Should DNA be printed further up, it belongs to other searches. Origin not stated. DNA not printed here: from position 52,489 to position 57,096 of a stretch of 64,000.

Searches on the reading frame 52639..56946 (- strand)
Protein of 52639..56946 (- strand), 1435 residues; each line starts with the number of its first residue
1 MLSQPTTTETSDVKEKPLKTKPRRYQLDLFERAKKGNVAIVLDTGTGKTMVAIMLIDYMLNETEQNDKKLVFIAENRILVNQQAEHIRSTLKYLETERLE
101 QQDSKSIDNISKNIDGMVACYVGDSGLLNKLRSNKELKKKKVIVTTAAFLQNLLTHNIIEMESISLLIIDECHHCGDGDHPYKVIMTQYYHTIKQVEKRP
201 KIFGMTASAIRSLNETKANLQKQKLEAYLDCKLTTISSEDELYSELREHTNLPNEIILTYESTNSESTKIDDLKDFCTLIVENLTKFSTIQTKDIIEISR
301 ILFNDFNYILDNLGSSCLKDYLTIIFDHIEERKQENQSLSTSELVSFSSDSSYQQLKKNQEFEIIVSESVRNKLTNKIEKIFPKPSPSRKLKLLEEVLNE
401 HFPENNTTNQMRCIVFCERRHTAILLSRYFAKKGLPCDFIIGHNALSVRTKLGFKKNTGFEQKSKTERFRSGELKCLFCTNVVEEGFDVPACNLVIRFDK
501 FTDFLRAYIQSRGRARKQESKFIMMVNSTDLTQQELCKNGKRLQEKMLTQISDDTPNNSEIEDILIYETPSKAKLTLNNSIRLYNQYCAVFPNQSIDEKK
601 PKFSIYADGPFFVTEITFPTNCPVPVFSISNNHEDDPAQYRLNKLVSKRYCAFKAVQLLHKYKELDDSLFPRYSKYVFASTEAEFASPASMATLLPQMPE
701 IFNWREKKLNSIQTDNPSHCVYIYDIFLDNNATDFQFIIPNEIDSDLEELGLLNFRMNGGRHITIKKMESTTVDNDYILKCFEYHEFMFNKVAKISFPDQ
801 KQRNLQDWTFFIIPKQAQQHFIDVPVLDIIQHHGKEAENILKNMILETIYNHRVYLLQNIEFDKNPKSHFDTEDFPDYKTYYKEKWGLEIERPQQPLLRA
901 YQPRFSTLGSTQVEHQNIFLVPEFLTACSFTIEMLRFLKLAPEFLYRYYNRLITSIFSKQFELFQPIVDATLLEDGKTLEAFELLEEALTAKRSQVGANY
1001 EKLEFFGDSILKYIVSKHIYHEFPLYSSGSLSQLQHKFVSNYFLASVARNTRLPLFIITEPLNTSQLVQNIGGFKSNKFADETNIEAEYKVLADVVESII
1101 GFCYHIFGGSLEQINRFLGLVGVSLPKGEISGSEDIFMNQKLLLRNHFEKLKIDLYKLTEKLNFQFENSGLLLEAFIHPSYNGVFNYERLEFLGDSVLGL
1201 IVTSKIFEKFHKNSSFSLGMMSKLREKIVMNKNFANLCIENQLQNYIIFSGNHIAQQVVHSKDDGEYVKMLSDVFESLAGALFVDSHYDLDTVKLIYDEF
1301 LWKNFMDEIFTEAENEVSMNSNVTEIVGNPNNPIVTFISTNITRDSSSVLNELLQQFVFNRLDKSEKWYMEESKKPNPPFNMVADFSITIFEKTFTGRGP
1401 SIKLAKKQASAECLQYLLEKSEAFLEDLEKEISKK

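Call 5: search_protein_families(library=pfam, proteins=[window:52639-56946:-], max_evalue=1)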
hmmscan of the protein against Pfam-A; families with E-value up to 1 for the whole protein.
window:52639-56946:- (1435 aa): 13 families
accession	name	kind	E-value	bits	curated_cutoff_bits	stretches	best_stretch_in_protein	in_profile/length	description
PF00636.31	Ribonuclease_3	-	2.1e-39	134.8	27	2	1001-1104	1-98/102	Ribonuclease III domain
PF14622.11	Ribonucleas_3_3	-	3.9e-28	98.6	35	2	1169-1286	2-111/128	Ribonuclease-III-like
PF04851.21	ResIII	-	2.2e-18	67.1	22.5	1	21-208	3-161/164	Type III restriction enzyme, res subunit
PF00270.35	DEAD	-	2.9e-16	60.1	26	1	24-215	2-166/167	DEAD/DEAH box helicase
PF00271.37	Helicase_C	-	3.7e-15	56.6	23.5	1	392-515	4-106/110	Helicase conserved C-terminal domain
PF03368.19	Dicer_dimer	-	7.6e-14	52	23.7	1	580-675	1-88/89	Dicer dimerisation domain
PF02170.28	PAZ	-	2.4e-13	50.6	28.8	1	835-930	18-102/123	PAZ domain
PF00035.32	dsrm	-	0.00037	21.4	23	1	1352-1417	7-66/66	Double-stranded RNA binding motif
PF00176.29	SNF2-rel_dom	-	0.00096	18.8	24.9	1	43-179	25-141/290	SNF2-related domain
PF09848.15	SLFN-g3_helicase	-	0.0021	17.8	24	1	43-177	9-93/354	Schlafen group 3, DNA/RNA helicase domain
PF07792.17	Afi1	-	0.058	14.3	25.5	1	791-819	31-59/128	Docking domain of Afi1 for Arf3 in vesicle trafficking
PF13679.12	Methyltransf_32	-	0.073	13.5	27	1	34-119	22-107/143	Methyltransferase domain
PF13401.12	AAA_22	-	0.09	13.5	27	1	35-175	5-96/130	AAA domain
